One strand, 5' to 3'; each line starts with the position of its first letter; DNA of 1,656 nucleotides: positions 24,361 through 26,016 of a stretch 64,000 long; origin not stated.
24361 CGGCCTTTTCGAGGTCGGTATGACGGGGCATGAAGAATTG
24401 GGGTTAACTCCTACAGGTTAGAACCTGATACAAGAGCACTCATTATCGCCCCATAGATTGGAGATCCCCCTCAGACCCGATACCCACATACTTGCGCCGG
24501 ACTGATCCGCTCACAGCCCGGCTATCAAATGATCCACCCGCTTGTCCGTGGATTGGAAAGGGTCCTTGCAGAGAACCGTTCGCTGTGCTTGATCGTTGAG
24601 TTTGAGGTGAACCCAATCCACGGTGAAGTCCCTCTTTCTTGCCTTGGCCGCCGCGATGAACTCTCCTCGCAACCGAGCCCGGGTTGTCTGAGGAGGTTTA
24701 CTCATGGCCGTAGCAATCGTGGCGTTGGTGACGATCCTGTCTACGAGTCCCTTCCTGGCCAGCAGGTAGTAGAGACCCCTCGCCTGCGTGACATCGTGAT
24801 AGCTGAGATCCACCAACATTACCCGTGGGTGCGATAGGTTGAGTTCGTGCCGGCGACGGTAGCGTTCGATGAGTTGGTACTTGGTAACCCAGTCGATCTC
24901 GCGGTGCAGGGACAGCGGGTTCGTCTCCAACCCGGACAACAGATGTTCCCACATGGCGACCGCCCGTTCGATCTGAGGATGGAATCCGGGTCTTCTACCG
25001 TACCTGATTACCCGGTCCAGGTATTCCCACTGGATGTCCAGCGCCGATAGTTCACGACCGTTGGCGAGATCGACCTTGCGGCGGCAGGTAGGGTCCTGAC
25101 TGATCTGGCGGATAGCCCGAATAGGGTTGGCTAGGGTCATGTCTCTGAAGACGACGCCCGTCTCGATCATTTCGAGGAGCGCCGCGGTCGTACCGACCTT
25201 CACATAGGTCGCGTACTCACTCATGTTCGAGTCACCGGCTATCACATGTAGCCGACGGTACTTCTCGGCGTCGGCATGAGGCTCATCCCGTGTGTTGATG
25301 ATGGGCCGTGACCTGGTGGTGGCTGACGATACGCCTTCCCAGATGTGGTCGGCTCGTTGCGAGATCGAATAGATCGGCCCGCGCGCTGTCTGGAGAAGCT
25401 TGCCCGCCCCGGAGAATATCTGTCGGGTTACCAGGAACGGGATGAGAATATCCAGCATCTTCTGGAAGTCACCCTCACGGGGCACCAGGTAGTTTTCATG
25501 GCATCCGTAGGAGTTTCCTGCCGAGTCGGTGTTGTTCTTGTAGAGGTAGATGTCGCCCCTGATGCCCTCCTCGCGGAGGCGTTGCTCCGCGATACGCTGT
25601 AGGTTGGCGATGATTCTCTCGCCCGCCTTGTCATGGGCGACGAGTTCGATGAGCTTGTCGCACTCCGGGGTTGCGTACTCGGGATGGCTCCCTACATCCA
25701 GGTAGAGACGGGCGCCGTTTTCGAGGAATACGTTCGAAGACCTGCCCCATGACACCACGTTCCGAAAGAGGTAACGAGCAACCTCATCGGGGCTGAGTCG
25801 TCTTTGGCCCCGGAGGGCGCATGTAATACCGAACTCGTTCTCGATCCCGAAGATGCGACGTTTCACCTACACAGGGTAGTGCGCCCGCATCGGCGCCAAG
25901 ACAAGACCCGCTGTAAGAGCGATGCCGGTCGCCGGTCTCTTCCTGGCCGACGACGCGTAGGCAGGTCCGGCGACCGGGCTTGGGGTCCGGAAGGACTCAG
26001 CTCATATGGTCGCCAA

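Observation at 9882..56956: Unannotated six-copy interspersed repeat family (about 150-210 bp) with about 20-bp terminal inverted repeats, MITE/Correia-like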

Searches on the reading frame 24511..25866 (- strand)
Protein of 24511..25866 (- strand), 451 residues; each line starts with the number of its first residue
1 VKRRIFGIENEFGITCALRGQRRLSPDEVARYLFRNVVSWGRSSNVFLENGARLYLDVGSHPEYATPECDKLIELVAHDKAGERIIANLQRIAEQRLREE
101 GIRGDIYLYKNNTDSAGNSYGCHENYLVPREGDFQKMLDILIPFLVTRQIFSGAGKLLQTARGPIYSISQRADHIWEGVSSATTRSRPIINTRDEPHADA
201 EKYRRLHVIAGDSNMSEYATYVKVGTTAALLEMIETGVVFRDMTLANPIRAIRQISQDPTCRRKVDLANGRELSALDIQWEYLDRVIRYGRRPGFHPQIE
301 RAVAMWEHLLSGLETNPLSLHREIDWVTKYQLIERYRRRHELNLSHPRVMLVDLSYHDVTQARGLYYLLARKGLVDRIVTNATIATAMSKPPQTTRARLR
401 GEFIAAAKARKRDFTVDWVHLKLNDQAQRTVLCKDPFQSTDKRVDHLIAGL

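Call 11: search_protein_families(library=pfam, proteins=[window:24511-25866:-])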
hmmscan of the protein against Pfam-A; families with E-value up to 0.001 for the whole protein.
window:24511-25866:- (451 aa): 1 family
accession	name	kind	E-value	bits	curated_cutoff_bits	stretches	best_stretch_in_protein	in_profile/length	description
PF03136.20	Pup_ligase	-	5.2e-165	550.1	25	1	4-422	1-441/441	Pup-ligase protein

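Call 16: find_homologous_proteins(query=window:24511-25866:-, max_evalue=1e-50)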
Query window:24511-25866:- (451 aa): 8000 proteins with E <= 1e-50 among 8000 candidates; the best 120 are listed.
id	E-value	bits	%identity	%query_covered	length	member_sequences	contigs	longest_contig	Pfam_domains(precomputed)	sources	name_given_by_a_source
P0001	1.1e-283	958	93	100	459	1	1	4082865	PF03136.21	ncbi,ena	-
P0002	7.9e-283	956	92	100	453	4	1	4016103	PF03136.21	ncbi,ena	-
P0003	1.2e-278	942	100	92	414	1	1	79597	PF03136.21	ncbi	-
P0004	4.8e-272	920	89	100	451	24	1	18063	PF03136.21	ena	-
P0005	3.3e-263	891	85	100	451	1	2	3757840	PF03136.21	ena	-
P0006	2.4e-262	888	85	100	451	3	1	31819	PF03136.21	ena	-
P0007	6.4e-262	887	85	100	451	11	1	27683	PF03136.21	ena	-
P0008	2.3e-261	885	85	100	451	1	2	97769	PF03136.21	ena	-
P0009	1.0e-260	883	84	100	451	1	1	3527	PF03136.21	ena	-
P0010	1.0e-260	883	84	100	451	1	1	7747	PF03136.21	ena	-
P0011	1.4e-260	882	84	100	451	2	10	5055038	PF03136.21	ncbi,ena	-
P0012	1.8e-259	879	84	100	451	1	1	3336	PF03136.21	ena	-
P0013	3.9e-259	877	84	100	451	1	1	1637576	PF03136.21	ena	-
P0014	9.2e-254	860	82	100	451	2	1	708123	PF03136.21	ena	-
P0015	9.0e-253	857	81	100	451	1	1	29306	PF03136.21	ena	-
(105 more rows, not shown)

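Call 17: find_encoding_contigs(protein=P0001, flank=10000, max_places=3)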
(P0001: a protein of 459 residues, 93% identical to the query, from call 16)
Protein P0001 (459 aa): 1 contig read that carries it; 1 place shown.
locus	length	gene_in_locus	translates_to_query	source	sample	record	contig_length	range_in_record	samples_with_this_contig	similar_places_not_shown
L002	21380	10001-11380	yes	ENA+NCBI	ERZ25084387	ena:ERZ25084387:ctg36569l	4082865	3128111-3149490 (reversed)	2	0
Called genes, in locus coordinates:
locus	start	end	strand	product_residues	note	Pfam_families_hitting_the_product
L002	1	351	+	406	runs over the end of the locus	PF03601:Cons_hypoth698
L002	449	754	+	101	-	PF07332:Phage_holin_3_6 (weak)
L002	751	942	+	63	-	-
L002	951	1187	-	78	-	-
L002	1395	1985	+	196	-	PF13289:SIR2_2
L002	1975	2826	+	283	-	PF02481:DNA_processg_A, PF18306:LDcluster4 (faint)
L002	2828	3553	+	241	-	PF00156:Pribosyltran (weak)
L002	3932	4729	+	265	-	PF14801:TrmI-like_N, PF08704:GCD14, PF01135:PCMT (weak), PF13847:Methyltransf_31 (weak)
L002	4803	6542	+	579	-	PF17758:Prot_ATP_ID_OB_N, PF16450:Prot_ATP_ID_OB_C, PF13191:AAA_16 (weak), PF00004:AAA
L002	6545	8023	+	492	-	PF03136:Pup_ligase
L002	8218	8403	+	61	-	PF05639:Pup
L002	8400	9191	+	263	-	PF00227:Proteasome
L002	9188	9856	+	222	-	PF00227:Proteasome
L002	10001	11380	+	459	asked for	PF03136:Pup_ligase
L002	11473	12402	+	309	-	PF13280:WYL, PF25583:WCX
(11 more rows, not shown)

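Call 18: find_encoding_contigs(protein=P0002, flank=10000, max_places=3)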
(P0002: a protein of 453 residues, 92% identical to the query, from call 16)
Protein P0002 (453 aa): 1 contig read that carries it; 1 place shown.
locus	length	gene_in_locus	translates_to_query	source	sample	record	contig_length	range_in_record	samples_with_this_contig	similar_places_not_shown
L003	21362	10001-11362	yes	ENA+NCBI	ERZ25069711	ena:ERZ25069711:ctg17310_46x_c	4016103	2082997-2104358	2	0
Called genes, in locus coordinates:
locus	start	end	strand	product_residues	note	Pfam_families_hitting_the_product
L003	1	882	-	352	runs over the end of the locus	PF01040:UbiA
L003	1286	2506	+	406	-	PF03601:Cons_hypoth698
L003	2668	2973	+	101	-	PF07332:Phage_holin_3_6 (weak)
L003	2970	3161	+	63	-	-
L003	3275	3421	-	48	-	-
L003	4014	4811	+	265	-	PF14801:TrmI-like_N, PF08704:GCD14, PF01135:PCMT (weak), PF13847:Methyltransf_31 (weak)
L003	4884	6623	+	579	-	PF17758:Prot_ATP_ID_OB_N, PF16450:Prot_ATP_ID_OB_C, PF13191:AAA_16 (weak), PF00004:AAA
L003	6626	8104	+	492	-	PF03136:Pup_ligase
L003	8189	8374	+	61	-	PF05639:Pup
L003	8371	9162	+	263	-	PF00227:Proteasome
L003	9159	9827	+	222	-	PF00227:Proteasome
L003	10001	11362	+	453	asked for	PF03136:Pup_ligase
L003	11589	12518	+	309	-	PF13280:WYL, PF25583:WCX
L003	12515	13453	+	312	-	PF19187:HTH_PafC, PF13280:WYL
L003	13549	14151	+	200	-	PF02416:TatA_B_E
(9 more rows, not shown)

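Call 19: find_encoding_contigs(protein=P0003, flank=10000, max_places=3)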
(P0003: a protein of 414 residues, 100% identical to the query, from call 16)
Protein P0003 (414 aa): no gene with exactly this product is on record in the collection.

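Call 39: list_cluster_members(proteins=[P0001, P0002, P0003, P0004, P0005, P0011])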
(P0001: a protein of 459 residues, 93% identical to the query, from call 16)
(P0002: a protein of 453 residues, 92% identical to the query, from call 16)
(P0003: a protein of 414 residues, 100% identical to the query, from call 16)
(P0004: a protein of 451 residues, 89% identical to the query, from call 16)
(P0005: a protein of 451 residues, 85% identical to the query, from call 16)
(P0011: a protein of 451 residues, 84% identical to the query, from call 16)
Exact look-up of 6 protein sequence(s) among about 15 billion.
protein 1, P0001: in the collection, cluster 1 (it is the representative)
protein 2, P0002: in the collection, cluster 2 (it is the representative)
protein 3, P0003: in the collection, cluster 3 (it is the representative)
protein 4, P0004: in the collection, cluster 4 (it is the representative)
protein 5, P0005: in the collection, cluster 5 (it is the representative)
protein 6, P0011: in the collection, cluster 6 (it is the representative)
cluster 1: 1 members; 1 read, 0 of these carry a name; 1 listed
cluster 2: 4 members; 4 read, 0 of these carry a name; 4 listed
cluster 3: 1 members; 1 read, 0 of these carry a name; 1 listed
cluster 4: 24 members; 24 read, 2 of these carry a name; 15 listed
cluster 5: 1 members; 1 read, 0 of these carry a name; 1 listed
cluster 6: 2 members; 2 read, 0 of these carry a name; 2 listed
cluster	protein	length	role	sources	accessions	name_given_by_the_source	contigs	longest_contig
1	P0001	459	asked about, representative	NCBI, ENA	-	-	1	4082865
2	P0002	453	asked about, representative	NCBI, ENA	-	-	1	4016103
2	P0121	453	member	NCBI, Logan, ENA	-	-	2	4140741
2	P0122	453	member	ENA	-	-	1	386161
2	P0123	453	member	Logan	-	-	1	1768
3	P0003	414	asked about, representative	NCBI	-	-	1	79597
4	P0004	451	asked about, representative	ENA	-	-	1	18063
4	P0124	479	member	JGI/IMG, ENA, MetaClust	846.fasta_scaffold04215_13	\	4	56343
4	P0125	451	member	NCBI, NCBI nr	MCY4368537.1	MAG: Pup--protein ligase [bacterium] | Pup--protein ligase [bacterium]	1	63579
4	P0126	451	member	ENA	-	-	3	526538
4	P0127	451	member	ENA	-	-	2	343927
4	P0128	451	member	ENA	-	-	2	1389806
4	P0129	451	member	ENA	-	-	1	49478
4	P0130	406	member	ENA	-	-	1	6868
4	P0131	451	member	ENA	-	-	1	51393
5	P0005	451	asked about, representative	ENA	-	-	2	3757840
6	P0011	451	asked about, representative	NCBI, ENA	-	-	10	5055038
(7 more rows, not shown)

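Call 65: find_encoding_contigs(protein=P0121, flank=10000, max_places=4)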
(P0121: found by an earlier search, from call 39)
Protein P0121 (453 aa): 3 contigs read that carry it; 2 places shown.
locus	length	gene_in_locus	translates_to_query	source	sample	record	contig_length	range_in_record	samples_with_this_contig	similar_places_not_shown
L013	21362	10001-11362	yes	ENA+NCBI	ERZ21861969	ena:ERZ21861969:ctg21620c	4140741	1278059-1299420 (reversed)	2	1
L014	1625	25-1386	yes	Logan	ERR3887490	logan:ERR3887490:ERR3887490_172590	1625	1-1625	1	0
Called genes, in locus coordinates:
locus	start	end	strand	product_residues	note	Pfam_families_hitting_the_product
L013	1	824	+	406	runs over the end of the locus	PF03601:Cons_hypoth698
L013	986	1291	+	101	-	PF07332:Phage_holin_3_6 (weak)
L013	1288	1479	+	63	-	-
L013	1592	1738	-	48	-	-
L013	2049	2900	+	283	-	PF02481:DNA_processg_A, PF18306:LDcluster4 (faint)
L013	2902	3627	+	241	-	PF00156:Pribosyltran (weak)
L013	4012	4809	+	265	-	PF14801:TrmI-like_N, PF08704:GCD14, PF01135:PCMT (weak), PF13847:Methyltransf_31 (weak)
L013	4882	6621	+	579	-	PF17758:Prot_ATP_ID_OB_N, PF16450:Prot_ATP_ID_OB_C, PF13191:AAA_16 (weak), PF00004:AAA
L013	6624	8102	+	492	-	PF03136:Pup_ligase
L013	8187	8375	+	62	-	PF05639:Pup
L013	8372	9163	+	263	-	PF00227:Proteasome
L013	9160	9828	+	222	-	PF00227:Proteasome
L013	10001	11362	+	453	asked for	PF03136:Pup_ligase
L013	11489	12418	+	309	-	PF13280:WYL, PF25583:WCX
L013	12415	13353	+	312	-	PF19187:HTH_PafC, PF13280:WYL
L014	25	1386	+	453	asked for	PF03136:Pup_ligase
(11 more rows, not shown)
